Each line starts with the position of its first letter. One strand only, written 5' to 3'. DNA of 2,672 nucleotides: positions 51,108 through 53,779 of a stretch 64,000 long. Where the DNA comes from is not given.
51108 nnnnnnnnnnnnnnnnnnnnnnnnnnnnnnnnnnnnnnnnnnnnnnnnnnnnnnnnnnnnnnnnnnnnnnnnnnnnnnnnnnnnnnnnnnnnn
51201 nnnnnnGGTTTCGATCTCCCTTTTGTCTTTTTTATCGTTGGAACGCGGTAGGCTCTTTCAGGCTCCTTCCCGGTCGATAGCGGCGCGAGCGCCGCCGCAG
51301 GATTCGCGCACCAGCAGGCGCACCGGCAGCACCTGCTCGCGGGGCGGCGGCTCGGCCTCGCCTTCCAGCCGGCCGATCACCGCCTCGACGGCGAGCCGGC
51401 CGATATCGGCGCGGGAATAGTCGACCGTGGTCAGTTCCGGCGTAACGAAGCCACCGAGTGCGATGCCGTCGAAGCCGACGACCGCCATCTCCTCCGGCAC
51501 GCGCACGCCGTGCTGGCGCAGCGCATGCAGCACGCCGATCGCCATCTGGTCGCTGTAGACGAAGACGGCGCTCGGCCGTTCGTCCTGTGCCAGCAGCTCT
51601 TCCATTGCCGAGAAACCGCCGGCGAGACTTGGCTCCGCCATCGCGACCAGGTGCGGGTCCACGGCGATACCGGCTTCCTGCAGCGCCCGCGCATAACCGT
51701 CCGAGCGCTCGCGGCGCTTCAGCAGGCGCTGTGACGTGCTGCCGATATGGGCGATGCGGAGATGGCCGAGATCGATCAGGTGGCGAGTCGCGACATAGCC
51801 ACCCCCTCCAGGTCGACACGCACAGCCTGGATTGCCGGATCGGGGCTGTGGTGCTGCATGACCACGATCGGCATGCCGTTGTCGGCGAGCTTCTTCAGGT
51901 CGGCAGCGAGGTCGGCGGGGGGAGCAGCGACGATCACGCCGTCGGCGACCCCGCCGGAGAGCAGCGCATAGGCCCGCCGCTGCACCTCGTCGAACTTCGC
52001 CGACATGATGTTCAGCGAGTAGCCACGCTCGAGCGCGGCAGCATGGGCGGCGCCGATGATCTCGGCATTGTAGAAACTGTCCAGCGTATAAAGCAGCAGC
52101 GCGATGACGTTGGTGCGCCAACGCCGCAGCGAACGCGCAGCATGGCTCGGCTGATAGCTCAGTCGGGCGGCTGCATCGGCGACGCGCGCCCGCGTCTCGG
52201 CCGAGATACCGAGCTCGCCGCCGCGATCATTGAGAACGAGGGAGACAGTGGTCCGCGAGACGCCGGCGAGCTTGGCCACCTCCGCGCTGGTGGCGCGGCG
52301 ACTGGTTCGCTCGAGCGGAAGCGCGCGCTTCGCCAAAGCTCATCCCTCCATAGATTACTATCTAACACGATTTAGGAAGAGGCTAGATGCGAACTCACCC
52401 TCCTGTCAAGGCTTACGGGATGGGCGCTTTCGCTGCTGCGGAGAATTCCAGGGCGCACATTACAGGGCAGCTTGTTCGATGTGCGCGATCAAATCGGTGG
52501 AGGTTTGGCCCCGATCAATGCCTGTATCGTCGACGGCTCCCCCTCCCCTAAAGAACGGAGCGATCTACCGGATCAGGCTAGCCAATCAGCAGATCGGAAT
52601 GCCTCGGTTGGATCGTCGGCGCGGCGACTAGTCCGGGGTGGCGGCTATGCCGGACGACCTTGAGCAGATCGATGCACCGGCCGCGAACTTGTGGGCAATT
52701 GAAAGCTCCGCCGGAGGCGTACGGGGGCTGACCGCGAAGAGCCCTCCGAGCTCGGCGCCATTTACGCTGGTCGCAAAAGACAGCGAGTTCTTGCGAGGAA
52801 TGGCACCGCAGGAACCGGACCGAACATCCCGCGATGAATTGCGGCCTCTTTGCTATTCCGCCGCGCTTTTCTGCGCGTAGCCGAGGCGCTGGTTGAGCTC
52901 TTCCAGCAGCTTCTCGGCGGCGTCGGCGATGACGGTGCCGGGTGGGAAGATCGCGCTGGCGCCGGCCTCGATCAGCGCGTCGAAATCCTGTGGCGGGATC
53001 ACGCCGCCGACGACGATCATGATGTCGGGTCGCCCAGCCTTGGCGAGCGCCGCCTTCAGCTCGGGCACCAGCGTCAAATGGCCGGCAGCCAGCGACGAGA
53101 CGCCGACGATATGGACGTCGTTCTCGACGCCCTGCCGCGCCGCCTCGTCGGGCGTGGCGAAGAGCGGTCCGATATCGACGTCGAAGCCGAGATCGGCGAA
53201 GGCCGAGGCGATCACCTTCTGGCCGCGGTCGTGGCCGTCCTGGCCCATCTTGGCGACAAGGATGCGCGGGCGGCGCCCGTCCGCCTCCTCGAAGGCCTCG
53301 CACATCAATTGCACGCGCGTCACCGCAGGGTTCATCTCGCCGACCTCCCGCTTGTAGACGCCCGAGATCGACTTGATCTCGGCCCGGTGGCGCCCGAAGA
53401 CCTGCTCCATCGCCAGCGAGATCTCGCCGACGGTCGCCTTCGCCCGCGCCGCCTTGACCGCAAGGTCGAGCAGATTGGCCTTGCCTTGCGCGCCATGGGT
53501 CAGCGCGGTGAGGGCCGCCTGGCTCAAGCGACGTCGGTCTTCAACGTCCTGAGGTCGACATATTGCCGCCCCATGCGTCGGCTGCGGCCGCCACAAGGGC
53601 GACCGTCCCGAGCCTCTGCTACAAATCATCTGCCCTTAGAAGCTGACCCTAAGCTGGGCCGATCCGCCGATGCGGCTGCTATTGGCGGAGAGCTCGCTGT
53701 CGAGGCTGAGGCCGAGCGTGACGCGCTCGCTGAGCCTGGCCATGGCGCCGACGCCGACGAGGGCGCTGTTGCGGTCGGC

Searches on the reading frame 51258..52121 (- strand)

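Call 71: search_protein_families(library=pfam, proteins=[window:51258-52121:-], max_evalue=0.00001)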
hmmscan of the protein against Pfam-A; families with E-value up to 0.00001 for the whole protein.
window:51258-52121:- (287 aa): 3 families
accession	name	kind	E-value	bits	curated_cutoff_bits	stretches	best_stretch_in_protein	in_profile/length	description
PF13377.12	Peripla_BP_3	-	3.9e-40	138.1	26.5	1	113-275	2-167/167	Periplasmic binding protein-like domain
PF00532.27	Peripla_BP_1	-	4.1e-18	66.3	22.2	1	108-252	108-261/281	Periplasmic binding proteins and sugar binding domain of LacI family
PF13407.12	Peripla_BP_4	-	2.3e-06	27.8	35.1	1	137-255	137-257/258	Periplasmic binding protein domain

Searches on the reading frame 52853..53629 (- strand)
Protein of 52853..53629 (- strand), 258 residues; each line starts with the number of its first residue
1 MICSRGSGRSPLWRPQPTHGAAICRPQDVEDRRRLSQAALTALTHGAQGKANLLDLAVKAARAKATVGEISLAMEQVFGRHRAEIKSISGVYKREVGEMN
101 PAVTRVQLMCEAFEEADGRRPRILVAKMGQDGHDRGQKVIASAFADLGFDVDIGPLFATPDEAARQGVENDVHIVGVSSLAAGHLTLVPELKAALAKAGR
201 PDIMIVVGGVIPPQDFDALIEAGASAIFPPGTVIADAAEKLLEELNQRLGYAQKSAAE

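Call 71: search_protein_families(library=pfam, proteins=[window:52853-53629:-], max_evalue=0.00001)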
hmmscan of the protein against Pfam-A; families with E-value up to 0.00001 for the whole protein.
window:52853-53629:- (258 aa): 1 family
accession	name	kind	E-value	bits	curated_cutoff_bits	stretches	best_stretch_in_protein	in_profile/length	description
PF02310.24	B12-binding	-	6.4e-19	68.4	32.1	1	122-236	2-118/121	B12 binding domain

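Call 74: find_homologous_proteins(query=window:52856-53518:-, max_evalue=1e-60)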
Query seq(221 aa) (221 aa): 6003 proteins with E <= 1e-60 among 8000 candidates; the best 120 are listed.
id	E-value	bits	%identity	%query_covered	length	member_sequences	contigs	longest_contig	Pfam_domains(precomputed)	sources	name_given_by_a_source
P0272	2.9e-126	437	94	100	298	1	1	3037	PF01642.29,PF02310.25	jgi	-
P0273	3.1e-122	424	92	100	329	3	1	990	PF01642.29,PF02310.25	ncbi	ncbi:methylmalonyl-CoA mutase family protein, partial [Bosea rubneri]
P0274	8.8e-122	423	92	100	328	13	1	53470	PF01642.29,PF02310.25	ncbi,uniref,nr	ncbi:MAG TPA: methylmalonyl-CoA mutase family protein, partial [Bosea sp. (in: a-proteobacteria)]|un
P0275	2.8e-113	395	86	100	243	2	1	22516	PF01642.29,PF02310.25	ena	-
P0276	5.0e-113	394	86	100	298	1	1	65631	PF01642.29,PF02310.25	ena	-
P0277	9.6e-113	393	86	100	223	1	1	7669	PF01642.29,PF02310.25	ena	-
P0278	2.6e-112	392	86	100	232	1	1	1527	PF01642.29,PF02310.25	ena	-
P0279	9.5e-112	390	85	99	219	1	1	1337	PF01642.29,PF02310.25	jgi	jgi:methylmalonyl-CoA mutase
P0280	1.2e-111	390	85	100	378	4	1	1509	PF01642.29,PF02310.25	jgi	jgi:methylmalonyl-CoA mutase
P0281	2.2e-111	389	86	100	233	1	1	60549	PF01642.29,PF02310.25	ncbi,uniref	ncbi:MAG: methylmalonyl-CoA mutase family protein, partial [Methylobacterium sp.]|uniref:methylmalon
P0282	7.3e-106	371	81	100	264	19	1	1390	PF01642.29,PF02310.25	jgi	jgi:methylmalonyl-CoA mutase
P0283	2.1e-105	369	81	100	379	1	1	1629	PF01642.29,PF02310.25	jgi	jgi:methylmalonyl-CoA mutase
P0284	9.1e-105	367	82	100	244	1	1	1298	PF01642.29,PF02310.25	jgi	jgi:methylmalonyl-CoA mutase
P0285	1.9e-104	366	82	100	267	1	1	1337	PF01642.29,PF02310.25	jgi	-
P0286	9.1e-104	364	82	95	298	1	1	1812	PF01642.29,PF02310.25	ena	-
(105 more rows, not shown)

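Call 76: find_encoding_contigs(protein=P0276, flank=10000, max_places=3)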
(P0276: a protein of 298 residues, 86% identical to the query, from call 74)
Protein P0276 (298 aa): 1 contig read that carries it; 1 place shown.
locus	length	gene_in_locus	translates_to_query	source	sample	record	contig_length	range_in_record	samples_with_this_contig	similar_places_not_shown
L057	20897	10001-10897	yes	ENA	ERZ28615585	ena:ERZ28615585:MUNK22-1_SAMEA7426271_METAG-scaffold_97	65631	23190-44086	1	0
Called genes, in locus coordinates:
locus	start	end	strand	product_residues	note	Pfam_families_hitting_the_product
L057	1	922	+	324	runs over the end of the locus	PF00535:Glycos_transf_2, PF13641:Glyco_tranf_2_3 (weak)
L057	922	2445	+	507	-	PF03023:MurJ, PF01554:MatE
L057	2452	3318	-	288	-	PF01063:Aminotran_4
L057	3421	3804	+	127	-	-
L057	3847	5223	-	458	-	PF01546:Peptidase_M20, PF07687:M20_dimer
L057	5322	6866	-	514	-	PF01935:DUF87 (weak), PF05872:HerA_C, PF13401:AAA_22 (faint)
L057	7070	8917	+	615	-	PF01642:MM_CoA_mutase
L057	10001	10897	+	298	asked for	PF01642:MM_CoA_mutase, PF02310:B12-binding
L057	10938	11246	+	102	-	PF01909:NTP_transf_2, PF18765:Polbeta (weak)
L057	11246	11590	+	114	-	PF01934:HepT-like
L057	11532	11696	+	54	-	-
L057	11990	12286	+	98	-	PF06089:Asparaginase_II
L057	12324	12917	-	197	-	PF01470:Peptidase_C15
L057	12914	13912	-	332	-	PF03308:MeaB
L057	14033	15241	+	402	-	PF05990:DUF900, PF12697:Abhydrolase_6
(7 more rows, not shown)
